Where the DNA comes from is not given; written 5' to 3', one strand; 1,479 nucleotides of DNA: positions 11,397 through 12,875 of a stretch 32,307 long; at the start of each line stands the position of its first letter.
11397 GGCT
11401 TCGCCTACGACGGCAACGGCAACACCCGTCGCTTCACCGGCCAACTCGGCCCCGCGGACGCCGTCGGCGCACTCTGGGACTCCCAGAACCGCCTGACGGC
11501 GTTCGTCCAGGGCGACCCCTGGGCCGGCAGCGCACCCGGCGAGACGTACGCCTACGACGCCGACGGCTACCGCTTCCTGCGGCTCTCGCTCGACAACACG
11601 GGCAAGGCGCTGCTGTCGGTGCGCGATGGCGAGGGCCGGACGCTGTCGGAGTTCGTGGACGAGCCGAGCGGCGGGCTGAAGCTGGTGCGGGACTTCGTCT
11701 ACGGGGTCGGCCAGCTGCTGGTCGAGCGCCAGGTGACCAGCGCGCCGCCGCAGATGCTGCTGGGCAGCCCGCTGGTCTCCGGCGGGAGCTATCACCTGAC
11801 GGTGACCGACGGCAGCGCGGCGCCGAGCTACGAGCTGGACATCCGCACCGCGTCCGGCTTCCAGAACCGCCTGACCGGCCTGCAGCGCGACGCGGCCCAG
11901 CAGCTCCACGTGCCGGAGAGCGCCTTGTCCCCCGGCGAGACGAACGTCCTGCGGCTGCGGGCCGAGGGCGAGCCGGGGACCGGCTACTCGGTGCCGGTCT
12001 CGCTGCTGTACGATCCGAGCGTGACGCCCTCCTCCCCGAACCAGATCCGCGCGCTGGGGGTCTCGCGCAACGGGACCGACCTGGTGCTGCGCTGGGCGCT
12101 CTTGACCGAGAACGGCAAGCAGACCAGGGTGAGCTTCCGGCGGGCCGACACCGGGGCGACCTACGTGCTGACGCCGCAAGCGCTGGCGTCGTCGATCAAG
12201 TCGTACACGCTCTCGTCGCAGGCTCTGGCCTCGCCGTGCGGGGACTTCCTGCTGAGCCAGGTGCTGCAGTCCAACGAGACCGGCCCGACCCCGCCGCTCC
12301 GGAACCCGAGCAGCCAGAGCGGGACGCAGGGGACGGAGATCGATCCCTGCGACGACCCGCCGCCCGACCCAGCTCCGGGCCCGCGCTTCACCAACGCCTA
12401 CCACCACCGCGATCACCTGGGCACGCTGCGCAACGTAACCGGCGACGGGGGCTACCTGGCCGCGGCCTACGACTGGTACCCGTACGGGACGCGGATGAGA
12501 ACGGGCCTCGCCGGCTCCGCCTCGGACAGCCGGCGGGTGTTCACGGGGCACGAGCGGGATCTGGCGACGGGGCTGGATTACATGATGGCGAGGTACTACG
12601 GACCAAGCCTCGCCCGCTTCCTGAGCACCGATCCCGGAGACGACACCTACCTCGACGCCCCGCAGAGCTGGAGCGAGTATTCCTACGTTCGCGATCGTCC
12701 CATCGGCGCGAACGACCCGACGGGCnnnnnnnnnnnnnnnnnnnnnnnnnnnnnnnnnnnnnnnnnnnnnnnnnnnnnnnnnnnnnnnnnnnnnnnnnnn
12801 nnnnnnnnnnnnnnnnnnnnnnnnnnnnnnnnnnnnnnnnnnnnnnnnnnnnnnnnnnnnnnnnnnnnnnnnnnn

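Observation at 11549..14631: About 1 kb direct repeat between main rhs and orphan with a 687-nt perfectly identical core, a ready-made toxin-switching substrate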

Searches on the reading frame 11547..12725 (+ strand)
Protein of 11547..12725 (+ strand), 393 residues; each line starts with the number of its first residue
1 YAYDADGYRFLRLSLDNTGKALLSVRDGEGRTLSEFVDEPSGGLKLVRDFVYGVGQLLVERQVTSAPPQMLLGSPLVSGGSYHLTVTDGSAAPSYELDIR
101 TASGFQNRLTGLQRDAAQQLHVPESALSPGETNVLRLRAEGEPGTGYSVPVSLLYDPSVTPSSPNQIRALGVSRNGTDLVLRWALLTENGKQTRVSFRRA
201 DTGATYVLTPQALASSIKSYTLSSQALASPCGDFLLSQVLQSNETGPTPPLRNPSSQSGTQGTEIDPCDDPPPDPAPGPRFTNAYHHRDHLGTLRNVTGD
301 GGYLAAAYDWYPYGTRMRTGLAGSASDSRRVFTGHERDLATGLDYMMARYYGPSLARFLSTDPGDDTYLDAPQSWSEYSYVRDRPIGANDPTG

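Call 23: find_related_loci(query=window:11547-12695:+, collection=genome_contigs, flank=6000)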
Query window:11547-12695:+ (383 aa) in genome_contigs; peptide patterns used: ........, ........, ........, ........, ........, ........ (x = any residue, [..] = any of these).
504 stretches matched a pattern; 11 encode a relative of the query (tblastn E <= 1e-3); 11 distinct loci.
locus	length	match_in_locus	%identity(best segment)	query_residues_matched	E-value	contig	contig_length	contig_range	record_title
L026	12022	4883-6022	51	1-383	2e-108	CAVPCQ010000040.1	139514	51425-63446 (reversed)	MAG: uncultured Acidobacteriota bacterium isolate MFD00032.bin.3.232 genome assembly, contig: contig_9013, whole genome 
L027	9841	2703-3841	94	1-382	8e-133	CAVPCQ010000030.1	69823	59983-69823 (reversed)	MAG: uncultured Acidobacteriota bacterium isolate MFD00032.bin.3.232 genome assembly, contig: contig_60350, whole genome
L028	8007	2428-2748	48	273-383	3e-27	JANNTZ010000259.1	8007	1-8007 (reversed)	MAG: Acidobacteriota bacterium isolate SOY_30_metabat_319 SOY_30_k141_3679585, whole genome shotgun sequence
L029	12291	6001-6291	47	285-383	3e-25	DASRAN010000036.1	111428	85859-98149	MAG TPA_asm: Patescibacteria group bacterium isolate SMAG_U11119 k141_2488816, whole genome shotgun sequence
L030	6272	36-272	46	281-363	2e-16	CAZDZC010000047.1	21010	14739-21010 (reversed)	MAG TPA_asm: uncultured Acidobacteriota bacterium isolate SRP319275_co4_107 genome assembly, contig: NODE_1381_length_21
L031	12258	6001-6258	45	276-363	8e-16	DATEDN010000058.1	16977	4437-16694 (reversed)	MAG TPA_asm: Acidimicrobiia bacterium isolate SMAG_U8708 k141_936715, whole genome shotgun sequence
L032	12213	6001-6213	49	308-383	3e-14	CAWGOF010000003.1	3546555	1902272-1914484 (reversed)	MAG: uncultured Acidobacteriota bacterium isolate MFD05567.bin.2.45 genome assembly, contig: contig_8950, whole genome s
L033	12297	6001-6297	41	285-382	1e-13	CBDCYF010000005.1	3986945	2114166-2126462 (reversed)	MAG: Candidatus Multivoradales bacterium isolate fa92297e-59d4-4d54-97ff-e4ae523241f8 genome assembly, contig: contig_5,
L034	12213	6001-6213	41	308-380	4e-8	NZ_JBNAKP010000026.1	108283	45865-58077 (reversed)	MAG: Methanosarcina sp. isolate MSAR-AD2 2412800026, whole genome shotgun sequence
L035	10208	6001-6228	33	285-363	5e-7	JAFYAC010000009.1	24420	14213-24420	MAG: Kiritimatiellae bacterium isolate RGIG6903 Sheep_Rumen-5__c291, whole genome shotgun sequence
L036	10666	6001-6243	42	299-383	9e-7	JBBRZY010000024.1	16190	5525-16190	MAG: Anaerolineales bacterium isolate La6_concoct.054 La6_concoct.054_K_552330_L_16190_cov_9.9598, whole genome shotgun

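Call 67: search_solved_structures(query=window:11547-12725:+, max_evalue=0.01)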
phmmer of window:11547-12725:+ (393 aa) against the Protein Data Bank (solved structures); distinct sequences matched with E-value up to 0.01: 14.
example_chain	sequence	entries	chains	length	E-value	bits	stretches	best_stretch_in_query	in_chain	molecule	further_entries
8fjp_A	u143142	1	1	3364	1.6e-06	30.6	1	288-393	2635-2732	salivary gland surface protein 1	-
9on3_A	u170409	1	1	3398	6.4e-06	28.6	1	288-393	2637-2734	SGS4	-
6sup_A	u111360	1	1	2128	0.00017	23.9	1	289-393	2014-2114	TcdB2,TccC3,Cell division control protein 42 homolog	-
6h6g_A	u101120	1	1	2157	0.00017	23.9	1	289-393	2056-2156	TcdB2,TccC3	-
4o9x_A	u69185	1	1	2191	0.00017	23.9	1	289-393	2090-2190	TcdB2, TccC3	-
6h6e_F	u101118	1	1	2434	0.00019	23.8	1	289-393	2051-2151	TcdB2,TccC3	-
6suf_F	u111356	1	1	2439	0.00019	23.8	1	289-393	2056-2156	TcdB2,TccC3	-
6suq_A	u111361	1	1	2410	0.0002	23.7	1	289-393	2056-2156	TcdB2,TccC3,Genome polyprotein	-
6l7i_G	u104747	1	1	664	0.0004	22.7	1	287-392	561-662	TccC2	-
4igl_B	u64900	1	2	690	0.00045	22.6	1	296-393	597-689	YenC2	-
8qja_A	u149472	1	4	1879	0.00063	22.1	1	284-363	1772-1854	Putative type VI secretion system YD repeat-containing Rhs element Vgr protein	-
9c4k_Q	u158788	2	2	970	0.00069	21.9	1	296-393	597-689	Toxin subunit YenC2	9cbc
6h6f_F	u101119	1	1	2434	0.0022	20.3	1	289-393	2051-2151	TcdB2,TccC3,TccC3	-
6sue_F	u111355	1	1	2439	0.0022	20.3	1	289-393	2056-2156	TcdB2,TccC3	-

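Call 69: predict_structure(alignment_id=A2)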
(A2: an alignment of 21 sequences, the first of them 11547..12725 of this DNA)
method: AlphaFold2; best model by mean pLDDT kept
length: 393 residues; sequences in the alignment: 21
mean_pLDDT: 70.6   pTM: 0.63
mean pLDDT of the five models: 70.6, 70.6, 70.0, 69.8, 69.5
residues with pLDDT >= 90: 130; 70-90: 101; 50-70: 57; < 50: 105
segments of 3 or more residues with pLDDT < 50: 1-7, 262-267, 269-271, 274-276, 310-393
pLDDT, mean of each block of 10 residues (from residue 1): 45 59 77 82 83 78 83 93 85 88 89 92 96 91 76 96 96 89 96 94 90 96 66 93 92 79 49 55 72 62 59 34 31 33 34 27 41 37 29 32
secondary structure, 60 per line:
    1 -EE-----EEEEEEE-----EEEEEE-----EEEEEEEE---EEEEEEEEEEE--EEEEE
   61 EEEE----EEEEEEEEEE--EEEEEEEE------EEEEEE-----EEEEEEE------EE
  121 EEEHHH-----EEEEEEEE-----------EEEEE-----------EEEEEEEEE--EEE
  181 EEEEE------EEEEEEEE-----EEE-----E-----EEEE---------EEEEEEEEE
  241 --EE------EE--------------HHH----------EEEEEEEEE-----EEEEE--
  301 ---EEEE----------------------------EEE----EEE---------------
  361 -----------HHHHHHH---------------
elements in order: E9-15 E21-26 E32-39 E43-53 E56-64 E69-78 E81-88 E95-100 E106-112 E119-123 E132-139 E151-155 E167-175 E178-185 E192-199 E205-207 E219-222 E232-240 E280-288 E294-298 E304-307 E336-338 E343-345 H372-378

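Call 71: fold_search(model_id=the predicted structure, library=pdb)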
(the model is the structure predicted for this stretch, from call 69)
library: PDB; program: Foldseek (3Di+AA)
matches with E <= 10: 1653; with E <= 0.001: 178
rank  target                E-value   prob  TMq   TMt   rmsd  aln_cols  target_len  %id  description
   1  6xay_A                1.8e-06  1.00  0.18  0.25  18.4       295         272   13  Structure of a fragment of human fibronectin containing the 10th, 11th and 12th type III domains (released 2021-06-09)
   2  1qr4_A                2.0e-06  1.00  0.18  0.36  17.2       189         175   17  TWO FIBRONECTIN TYPE-III DOMAIN SEGMENT FROM CHICKEN TENASCIN (released 1999-06-28)
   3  6pok                  3.0e-06  1.00  0.19  0.36  19.3       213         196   15  Crystal structure of the Robo3 FN2-3 domains (released 2020-05-06)
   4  6xay_B                3.0e-06  1.00  0.19  0.27  19.6       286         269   12  Structure of a fragment of human fibronectin containing the 10th, 11th and 12th type III domains (released 2021-06-09)
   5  5e53_A                3.0e-06  1.00  0.21  0.27  18.5       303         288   11  Crystal structure of chicken CNTN1 FN1-FN3 domains (released 2016-08-31)
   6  5n47_F                3.4e-06  1.00  0.19  0.24  17.0       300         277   15  Structure of Anticalin N7E in complex with the three-domain fragment Fn7B8 of human oncofetal fibronectin (released 2018-02-14)
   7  4gh7_B                3.8e-06  1.00  0.18  0.24  17.4       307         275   15  Crystal structure of Anticalin N7A in complex with oncofetal fibronectin fragment Fn7B8 (released 2012-12-26)
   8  4gh7_D                4.1e-06  1.00  0.18  0.24  18.6       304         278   14  Crystal structure of Anticalin N7A in complex with oncofetal fibronectin fragment Fn7B8 (released 2012-12-26)
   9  1fnh                  4.6e-06  1.00  0.19  0.25  19.9       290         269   10  CRYSTAL STRUCTURE OF HEPARIN AND INTEGRIN BINDING SEGMENT OF HUMAN FIBRONECTIN (released 1999-03-16)
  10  2gee                  5.0e-06  1.00  0.20  0.39  16.1       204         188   17  Crystal Structure of Human Type III Fibronectin Extradomain B and Domain 8 (released 2006-10-17)
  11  5mya_B                5.3e-06  1.00  0.21  0.37  15.5       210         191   15  Homodimerization of Tie2 Fibronectin-like domains 1-3 in space group C2 (released 2017-04-26)
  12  5e53_D                6.7e-06  1.00  0.21  0.26  18.3       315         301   11  Crystal structure of chicken CNTN1 FN1-FN3 domains (released 2016-08-31)
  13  3r8q                  6.7e-06  1.00  0.20  0.27  19.4       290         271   11  Structure of Fibronectin domain 12-14 (released 2012-04-11)
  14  8peq_B                8.1e-06  1.00  0.19  0.25  18.1       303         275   16  Complex of diubiquitin-derived artificial binding protein (Affilin) variant Af2 with its target oncofetal fibronectin  (released 2024-06-26)
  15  5e53_C                9.4e-06  1.00  0.20  0.26  18.2       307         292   11  Crystal structure of chicken CNTN1 FN1-FN3 domains (released 2016-08-31)
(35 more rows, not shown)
